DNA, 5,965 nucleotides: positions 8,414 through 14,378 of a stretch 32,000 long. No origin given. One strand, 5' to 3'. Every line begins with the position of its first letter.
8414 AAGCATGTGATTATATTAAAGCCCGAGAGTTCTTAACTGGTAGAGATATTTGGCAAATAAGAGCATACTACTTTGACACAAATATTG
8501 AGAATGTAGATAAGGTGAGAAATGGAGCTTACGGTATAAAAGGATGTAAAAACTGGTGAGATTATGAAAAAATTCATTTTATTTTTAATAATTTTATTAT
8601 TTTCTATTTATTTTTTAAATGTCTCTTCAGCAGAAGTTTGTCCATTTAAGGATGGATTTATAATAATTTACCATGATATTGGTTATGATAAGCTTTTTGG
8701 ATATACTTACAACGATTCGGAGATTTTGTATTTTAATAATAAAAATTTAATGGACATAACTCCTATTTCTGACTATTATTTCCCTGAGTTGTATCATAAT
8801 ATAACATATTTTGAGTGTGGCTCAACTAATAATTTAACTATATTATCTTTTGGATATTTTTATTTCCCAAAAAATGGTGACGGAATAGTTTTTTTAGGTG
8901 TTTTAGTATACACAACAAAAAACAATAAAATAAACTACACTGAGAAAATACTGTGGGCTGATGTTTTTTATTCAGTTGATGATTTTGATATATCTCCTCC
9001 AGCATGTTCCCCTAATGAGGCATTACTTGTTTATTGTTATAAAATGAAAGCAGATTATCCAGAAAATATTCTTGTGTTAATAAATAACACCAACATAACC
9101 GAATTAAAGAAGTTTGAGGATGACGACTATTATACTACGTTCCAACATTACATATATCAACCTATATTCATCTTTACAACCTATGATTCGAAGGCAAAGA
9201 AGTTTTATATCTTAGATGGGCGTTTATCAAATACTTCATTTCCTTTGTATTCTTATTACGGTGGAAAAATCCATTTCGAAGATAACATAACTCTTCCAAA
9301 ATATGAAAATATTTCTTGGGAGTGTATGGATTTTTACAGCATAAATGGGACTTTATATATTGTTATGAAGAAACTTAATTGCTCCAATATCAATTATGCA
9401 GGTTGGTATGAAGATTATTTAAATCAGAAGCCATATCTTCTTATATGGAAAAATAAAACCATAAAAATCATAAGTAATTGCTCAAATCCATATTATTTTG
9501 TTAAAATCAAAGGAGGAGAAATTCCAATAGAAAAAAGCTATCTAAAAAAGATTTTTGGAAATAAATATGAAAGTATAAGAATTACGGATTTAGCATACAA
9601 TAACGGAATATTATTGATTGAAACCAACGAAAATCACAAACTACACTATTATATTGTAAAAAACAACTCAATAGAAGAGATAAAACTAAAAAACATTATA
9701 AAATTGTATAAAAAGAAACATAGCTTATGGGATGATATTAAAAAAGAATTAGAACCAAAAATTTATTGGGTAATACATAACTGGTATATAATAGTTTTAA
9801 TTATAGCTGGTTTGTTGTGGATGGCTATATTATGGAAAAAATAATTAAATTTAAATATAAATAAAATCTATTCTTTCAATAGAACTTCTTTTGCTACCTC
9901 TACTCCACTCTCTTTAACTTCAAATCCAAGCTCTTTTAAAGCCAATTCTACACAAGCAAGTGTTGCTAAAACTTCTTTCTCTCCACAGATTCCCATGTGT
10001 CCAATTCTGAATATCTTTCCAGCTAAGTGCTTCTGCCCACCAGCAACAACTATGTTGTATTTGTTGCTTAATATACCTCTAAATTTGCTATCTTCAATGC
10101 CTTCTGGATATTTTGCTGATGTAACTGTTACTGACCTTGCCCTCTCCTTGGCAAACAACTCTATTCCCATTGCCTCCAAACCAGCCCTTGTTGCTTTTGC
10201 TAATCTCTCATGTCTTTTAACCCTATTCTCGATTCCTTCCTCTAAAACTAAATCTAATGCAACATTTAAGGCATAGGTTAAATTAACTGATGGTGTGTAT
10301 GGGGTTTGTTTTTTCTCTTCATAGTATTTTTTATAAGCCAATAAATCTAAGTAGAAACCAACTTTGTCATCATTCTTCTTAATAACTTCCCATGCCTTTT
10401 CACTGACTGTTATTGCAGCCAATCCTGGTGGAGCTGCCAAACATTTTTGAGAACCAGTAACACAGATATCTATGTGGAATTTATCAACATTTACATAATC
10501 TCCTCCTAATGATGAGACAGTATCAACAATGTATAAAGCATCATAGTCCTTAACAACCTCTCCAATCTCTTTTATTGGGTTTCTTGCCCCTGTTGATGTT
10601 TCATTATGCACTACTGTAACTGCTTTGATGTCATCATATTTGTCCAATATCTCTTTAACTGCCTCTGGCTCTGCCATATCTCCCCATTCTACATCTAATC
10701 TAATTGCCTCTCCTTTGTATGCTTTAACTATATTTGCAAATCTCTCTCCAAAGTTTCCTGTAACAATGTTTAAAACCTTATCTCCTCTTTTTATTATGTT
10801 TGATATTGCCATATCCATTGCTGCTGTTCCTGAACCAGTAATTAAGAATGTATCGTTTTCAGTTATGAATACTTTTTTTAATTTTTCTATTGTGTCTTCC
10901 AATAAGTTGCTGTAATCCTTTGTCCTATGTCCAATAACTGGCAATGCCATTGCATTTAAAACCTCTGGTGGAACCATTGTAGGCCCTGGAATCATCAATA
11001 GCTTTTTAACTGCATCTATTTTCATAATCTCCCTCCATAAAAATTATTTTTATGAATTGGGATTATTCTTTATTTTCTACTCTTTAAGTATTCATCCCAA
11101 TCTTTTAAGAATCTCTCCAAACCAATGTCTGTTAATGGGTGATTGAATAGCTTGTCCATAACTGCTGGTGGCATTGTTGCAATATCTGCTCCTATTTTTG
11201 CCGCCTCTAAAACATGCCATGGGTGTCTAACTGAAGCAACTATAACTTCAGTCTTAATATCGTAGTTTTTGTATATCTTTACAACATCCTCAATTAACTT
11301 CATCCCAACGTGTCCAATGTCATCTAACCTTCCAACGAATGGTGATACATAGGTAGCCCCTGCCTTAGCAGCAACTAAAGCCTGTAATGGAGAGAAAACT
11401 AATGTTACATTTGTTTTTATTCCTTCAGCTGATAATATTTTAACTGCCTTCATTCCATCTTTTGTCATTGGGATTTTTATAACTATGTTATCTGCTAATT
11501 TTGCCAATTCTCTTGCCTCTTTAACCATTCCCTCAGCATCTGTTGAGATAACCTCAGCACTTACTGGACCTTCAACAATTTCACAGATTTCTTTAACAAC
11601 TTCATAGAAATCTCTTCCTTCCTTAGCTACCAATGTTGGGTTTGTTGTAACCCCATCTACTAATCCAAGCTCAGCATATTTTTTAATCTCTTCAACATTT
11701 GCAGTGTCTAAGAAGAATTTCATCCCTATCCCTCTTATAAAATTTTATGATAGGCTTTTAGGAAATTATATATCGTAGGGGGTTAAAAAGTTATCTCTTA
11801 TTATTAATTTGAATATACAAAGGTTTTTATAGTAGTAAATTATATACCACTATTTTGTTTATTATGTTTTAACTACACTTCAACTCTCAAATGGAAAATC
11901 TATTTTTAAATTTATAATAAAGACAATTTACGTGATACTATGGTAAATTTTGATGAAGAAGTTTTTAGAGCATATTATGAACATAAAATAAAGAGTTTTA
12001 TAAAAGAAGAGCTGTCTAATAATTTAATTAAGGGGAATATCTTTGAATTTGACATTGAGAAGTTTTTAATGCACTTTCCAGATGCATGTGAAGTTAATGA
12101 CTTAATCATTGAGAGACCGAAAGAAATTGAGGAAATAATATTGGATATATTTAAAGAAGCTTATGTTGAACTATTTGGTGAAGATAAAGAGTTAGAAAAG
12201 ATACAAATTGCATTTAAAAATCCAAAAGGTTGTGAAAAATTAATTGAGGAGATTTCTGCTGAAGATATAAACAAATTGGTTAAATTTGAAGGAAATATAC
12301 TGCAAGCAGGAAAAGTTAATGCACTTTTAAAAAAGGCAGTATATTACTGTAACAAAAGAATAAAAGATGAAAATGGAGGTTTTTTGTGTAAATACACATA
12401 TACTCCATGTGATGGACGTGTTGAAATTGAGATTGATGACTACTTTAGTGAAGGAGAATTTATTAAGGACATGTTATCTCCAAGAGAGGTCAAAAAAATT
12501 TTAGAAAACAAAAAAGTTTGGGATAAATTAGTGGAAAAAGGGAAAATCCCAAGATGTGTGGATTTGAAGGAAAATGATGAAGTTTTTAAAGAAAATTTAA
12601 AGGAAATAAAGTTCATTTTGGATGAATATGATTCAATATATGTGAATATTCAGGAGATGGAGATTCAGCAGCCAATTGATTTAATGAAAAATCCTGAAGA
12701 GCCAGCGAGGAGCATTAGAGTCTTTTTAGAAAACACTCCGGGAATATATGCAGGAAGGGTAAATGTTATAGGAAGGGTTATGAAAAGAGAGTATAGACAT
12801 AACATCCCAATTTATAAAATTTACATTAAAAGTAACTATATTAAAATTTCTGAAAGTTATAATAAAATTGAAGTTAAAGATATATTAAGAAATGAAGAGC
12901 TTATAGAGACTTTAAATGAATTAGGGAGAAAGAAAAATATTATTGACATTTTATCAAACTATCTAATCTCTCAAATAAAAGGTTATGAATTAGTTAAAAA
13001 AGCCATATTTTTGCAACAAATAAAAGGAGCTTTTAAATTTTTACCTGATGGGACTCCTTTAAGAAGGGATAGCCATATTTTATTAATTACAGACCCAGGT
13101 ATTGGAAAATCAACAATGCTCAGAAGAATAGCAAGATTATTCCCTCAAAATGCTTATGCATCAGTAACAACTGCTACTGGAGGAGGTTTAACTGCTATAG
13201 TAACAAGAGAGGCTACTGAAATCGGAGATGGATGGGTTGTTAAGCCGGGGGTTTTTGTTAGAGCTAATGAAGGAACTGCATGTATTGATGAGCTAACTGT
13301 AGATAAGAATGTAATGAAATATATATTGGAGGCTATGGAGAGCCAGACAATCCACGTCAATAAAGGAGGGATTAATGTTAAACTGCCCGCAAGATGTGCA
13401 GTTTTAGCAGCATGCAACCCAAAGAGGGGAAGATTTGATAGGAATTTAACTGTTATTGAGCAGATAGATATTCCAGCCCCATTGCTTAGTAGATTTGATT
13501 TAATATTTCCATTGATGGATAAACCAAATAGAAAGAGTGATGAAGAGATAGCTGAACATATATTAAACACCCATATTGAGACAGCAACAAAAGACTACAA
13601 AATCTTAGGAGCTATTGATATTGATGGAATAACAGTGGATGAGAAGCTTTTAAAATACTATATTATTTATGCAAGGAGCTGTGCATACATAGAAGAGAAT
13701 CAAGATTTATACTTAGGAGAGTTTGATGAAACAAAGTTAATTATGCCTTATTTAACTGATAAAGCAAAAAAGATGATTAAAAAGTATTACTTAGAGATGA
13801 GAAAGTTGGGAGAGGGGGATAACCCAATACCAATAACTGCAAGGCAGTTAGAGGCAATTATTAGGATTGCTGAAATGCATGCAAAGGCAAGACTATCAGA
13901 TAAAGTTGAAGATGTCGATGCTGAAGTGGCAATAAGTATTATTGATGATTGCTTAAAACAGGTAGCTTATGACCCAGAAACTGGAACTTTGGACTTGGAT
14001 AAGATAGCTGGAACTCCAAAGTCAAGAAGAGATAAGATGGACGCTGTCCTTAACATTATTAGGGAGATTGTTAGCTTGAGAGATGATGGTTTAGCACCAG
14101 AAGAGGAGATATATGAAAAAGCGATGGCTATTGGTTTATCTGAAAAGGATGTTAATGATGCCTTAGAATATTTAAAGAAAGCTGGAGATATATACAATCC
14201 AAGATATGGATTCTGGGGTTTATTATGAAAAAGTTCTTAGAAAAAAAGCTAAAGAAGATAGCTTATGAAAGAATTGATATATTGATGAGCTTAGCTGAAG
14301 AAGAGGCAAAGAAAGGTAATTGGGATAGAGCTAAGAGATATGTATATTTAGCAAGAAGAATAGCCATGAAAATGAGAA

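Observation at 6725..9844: Translationally coupled three-gene cassette of unknown function: degenerate PP-loop paralogue, Trp-rich (PK)5 protein, sequon-rich anchored surface protein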

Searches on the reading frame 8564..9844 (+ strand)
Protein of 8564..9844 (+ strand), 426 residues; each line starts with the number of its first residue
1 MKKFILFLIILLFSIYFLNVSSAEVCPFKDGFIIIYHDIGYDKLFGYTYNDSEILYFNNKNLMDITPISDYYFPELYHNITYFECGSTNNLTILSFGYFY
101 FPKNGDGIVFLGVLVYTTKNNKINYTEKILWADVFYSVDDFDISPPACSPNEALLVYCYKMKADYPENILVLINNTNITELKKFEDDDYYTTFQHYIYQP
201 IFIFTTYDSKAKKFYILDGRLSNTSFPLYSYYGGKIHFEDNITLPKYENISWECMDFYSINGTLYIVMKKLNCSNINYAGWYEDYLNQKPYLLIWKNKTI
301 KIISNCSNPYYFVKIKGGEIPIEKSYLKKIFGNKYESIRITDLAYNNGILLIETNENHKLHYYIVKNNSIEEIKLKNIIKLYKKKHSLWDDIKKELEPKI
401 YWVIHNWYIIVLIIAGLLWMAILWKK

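Call 3: search_protein_families(library=pfam, proteins=[window:8564-9844:+], max_evalue=1)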
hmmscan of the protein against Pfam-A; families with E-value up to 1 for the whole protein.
window:8564-9844:+ (426 aa): 0 families

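Call 4: search_protein_families(library=ncbifam, proteins=[window:8564-9844:+], max_evalue=1)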
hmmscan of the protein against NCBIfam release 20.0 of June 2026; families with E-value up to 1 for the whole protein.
window:8564-9844:+ (426 aa): 1 family
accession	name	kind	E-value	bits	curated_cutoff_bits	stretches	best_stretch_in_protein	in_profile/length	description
NF045534.1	small_EYxxD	equivalog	0.16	11.7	29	1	402-421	4-23/37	EYxxD motif small membrane protein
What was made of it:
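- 8564..9844 (+): Gene 3: a 426-aa type I membrane surface protein. It has a signal peptide (residues 1-23, nt 8564-8632), an ectodomain with 14 sequons, a C-terminal TM helix (residues 407-424, nt 9782-9835) and a KK tail. No Pfam or NCBIfam family (calls 3, 4).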

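Call 13: search_solved_structures(query=window:8564-9844:+, max_evalue=10)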
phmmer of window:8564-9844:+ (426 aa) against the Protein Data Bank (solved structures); distinct sequences matched with E-value up to 10: 2.
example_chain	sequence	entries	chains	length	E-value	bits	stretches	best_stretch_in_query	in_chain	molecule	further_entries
6u59_L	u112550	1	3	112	1.5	11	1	260-300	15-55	rabbit antibody 13B Fragment antigen binding light chain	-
7sgf_L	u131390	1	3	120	2.6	10.3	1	260-300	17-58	LAVA01 mAb - Light Chain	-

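Call 16: find_homologous_proteins(query=window:8564-9844:+, max_evalue=0.01)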
Query window:8564-9844:+ (426 aa): 5 proteins with E <= 0.01 among 6733 candidates.
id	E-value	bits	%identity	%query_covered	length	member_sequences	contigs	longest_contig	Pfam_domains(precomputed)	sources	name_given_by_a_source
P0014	6.7e-241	818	86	100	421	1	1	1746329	-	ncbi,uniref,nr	ncbi:conserved hypothetical protein [Methanocaldococcus vulcanius M7]|uniref:Uncharacterized protein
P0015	2.9e-227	773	83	100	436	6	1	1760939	-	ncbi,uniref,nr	ncbi:hypothetical protein [Methanocaldococcus sp. FS406-22]|uniref:hypothetical protein n=1 Tax=Meth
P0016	1.6e-203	695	75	100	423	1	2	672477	-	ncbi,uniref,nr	ncbi:hypothetical protein [Methanotorris formicicus]|uniref:Uncharacterized protein n=1 Tax=Methanot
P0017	1.1e-191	656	74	100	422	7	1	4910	-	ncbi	-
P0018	3.7e-142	493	70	78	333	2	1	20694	-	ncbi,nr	ncbi:MAG: hypothetical protein GXN95_02505, partial [Methanococci archaeon]|nr:hypothetical protein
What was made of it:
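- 8564..9844 (+): Five homologues, all in Methanocaldococcus or Methanotorris (call 16).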

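Call 24: find_encoding_contigs(protein=P0014, flank=6000, max_places=3)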
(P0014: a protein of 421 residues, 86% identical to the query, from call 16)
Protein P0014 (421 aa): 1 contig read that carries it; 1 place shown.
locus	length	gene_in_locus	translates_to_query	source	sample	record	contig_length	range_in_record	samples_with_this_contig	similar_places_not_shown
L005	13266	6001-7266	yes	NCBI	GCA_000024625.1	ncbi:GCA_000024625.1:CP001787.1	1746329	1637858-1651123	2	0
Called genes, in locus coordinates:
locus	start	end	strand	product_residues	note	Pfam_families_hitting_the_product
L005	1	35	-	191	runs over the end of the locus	PF01193:RNA_pol_L, PF01000:RNA_pol_A_bac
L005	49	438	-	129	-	PF00411:Ribosomal_S11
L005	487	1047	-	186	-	PF01479:S4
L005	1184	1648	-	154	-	PF00416:Ribosomal_S13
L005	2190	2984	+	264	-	PF00571:CBS, PF02195:ParB_N (faint)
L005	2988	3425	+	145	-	PF08617:CGI-121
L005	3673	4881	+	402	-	PF01960:ArgJ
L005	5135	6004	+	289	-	-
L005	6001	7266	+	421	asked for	-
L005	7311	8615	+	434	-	PF05048:NosD (faint)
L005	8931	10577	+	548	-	-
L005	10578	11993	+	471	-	-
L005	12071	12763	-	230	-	PF02593:DUF166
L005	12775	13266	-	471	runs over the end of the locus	PF04055:Radical_SAM, PF13353:Fer4_12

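Call 53: find_encoding_contigs(protein=P0016, flank=6000, max_places=2)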
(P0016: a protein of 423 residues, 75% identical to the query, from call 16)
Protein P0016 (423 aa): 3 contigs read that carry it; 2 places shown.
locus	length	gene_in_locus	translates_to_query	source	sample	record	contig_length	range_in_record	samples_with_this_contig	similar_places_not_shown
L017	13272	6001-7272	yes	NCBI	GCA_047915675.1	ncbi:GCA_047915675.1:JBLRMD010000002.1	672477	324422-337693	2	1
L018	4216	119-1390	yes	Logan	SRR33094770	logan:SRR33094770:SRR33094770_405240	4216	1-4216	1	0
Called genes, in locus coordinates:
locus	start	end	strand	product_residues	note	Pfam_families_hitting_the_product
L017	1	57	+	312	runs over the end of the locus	PF00528:BPD_transp_1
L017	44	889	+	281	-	PF00528:BPD_transp_1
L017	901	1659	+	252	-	PF00005:ABC_tran, PF02463:SMC_N (faint), PF13304:AAA_21 (faint)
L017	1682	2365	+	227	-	PF01895:PhoU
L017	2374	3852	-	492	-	PF23545:Zn_ribbon_HMPTM, PF04055:Radical_SAM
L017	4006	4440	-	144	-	PF01978:TrmB, PF13412:HTH_24 (weak)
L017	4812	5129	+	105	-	-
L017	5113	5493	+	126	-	-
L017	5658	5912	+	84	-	-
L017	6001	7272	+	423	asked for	-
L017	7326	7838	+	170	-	PF04068:Fer4_RLI, PF04034:Ribo_biogen_C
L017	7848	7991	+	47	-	PF01020:Ribosomal_L40e (weak)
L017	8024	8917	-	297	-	PF18301:preATP-grasp_3, PF02655:ATP-grasp_3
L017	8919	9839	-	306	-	-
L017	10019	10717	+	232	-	PF02535:Zip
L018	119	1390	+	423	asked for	-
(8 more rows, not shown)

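Call 71: search_protein_families(library=pfam, proteins=[L005:7311-8615:+, L005:8916-10577:+], max_evalue=1)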
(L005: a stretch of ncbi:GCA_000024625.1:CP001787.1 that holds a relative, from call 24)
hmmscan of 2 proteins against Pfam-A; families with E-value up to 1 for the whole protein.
L005:7311-8615:+ (434 aa): 5 families
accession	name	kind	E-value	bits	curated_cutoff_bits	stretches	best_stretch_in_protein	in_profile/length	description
PF05048.19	NosD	-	1.3e-05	25.1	23.6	2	250-425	18-196/212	Periplasmic copper-binding protein (NosD)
PF12708.12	Pect-lyase_RHGA_epim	-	0.0043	17.3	27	1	57-145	124-209/213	Rhamnogalacturonase A/epimerase, pectate lyase-like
PF12113.13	SVM_signal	-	0.0067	16.9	22.4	1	2-25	6-29/33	SVM protein signal sequence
PF06449.16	YMF19_C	-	0.028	14.7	25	0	304-335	15-44/51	ATP synthase YMF19, C-terminal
PF23364.1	MAX_effector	-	0.66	10.4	27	1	188-209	13-35/61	MAX effector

L005:8916-10577:+ (553 aa): 9 families
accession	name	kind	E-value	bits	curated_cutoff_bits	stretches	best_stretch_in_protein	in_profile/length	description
PF03839.21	Sec62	-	0.00034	20.9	27.8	1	361-492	14-151/191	Translocation protein Sec62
PF06810.17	Phage_scaffold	-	0.03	14.7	35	1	338-419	29-113/170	Phage capsid assembly scaffolding protein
PF16535.10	T3SSipB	-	0.042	14.6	31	1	351-402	59-110/155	Type III cell invasion protein SipB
PF14661.11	HAUS6_N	-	0.053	13.6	26.4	1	335-412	151-228/233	HAUS augmin-like complex subunit 6 N-terminus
PF14712.11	Snapin_Pallidin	-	0.059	14.3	29.6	1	345-386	43-82/89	Snapin/Pallidin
PF03938.19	OmpH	-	0.28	11.8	32.4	1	363-447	23-109/141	Outer membrane protein (OmpH-like)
PF13086.12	AAA_11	-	0.44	10.7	27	1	348-429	103-184/257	AAA domain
PF14235.11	DUF4337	-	0.83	10.2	27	0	357-479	68-148/161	Domain of unknown function (DUF4337)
PF10046.14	BLOC1_2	-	0.9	10.4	33.4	1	348-386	47-85/96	Biogenesis of lysosome-related organelles complex-1 subunit 2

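Call 72: search_protein_families(library=padloc, proteins=[window:8564-9844:+], max_evalue=1)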
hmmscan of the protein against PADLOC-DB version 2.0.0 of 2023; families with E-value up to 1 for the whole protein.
window:8564-9844:+ (426 aa): 0 families

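Call 73: search_protein_families(library=phrogs, proteins=[window:8564-9844:+], max_evalue=1)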
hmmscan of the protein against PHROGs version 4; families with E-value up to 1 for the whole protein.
window:8564-9844:+ (426 aa): 2 families
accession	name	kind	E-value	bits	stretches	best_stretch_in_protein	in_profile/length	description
phrog_25067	-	unknown function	0.0088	16.9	1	108-144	8-42/48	-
phrog_36008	-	unknown function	0.053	13.7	1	341-403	83-140/345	-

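Call 79: find_encoding_contigs(protein=P0017, flank=5000, max_places=2)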
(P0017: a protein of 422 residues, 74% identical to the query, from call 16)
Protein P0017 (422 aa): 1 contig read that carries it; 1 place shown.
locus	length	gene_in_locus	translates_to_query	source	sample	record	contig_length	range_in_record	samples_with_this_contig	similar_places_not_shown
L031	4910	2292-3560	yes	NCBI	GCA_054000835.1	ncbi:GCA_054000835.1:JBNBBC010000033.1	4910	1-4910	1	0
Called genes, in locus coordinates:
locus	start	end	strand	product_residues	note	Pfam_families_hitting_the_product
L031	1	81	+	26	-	?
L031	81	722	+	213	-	PF16147:DUF4855 (weak)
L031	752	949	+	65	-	-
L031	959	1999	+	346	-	-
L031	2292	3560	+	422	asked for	-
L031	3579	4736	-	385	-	PF00266:Aminotran_5, PF01053:Cys_Met_Meta_PP (weak)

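Call 80: find_encoding_contigs(protein=P0015, flank=6000, max_places=1)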
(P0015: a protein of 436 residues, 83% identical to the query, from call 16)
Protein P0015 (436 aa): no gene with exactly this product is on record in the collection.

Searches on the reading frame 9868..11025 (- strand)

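Call 90: search_protein_families(library=pfam, proteins=[window:9868-11025:-], max_evalue=0.01)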
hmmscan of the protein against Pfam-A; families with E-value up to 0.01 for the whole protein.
window:9868-11025:- (385 aa): 2 families
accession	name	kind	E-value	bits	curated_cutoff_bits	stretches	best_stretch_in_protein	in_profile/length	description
PF00266.25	Aminotran_5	-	1.2e-29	103.8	21.5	1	13-332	6-340/371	Aminotransferase class-V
PF01053.26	Cys_Met_Meta_PP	-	4e-06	26.1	27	1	40-194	55-198/381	Cys/Met metabolism PLP-dependent enzyme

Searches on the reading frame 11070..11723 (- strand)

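Call 90: search_protein_families(library=pfam, proteins=[window:11070-11723:-], max_evalue=0.01)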
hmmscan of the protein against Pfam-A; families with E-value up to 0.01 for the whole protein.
window:11070-11723:- (217 aa): 1 family
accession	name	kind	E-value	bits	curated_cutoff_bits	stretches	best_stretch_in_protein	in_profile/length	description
PF00923.25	TAL_FSA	-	1.6e-69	234.9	27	1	3-214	1-283/285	Transaldolase/Fructose-6-phosphate aldolase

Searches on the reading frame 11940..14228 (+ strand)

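Call 90: search_protein_families(library=pfam, proteins=[window:11940-14228:+], max_evalue=0.01)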
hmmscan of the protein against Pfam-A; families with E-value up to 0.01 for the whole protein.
window:11940-14228:+ (762 aa): 7 families
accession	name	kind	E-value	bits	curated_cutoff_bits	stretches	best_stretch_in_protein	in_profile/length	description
PF00493.29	MCM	-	6.7e-75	251.5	23.3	1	323-545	3-224/224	MCM P-loop domain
PF17855.7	MCM_lid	-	7.3e-22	78.1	27.4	1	600-671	13-86/87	MCM AAA-lid domain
PF01078.27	Mg_chelatase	-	1.8e-10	41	20.3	1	426-496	89-160/207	Magnesium chelatase, subunit ChlI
PF07728.20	AAA_5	-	3.9e-07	30.6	22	1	379-496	1-125/139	AAA domain (dynein-related subfamily)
PF17207.9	MCM_OB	-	5.2e-05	23.4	24.8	1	103-264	3-103/126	MCM OB domain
PF04760.21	IF2_N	-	0.00059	20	25.3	0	317-346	16-46/53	Translation initiation factor IF-2, N-terminal region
PF08784.17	RPA_C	-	0.0084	17.3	22.6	0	692-752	45-100/106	Replication protein A C terminal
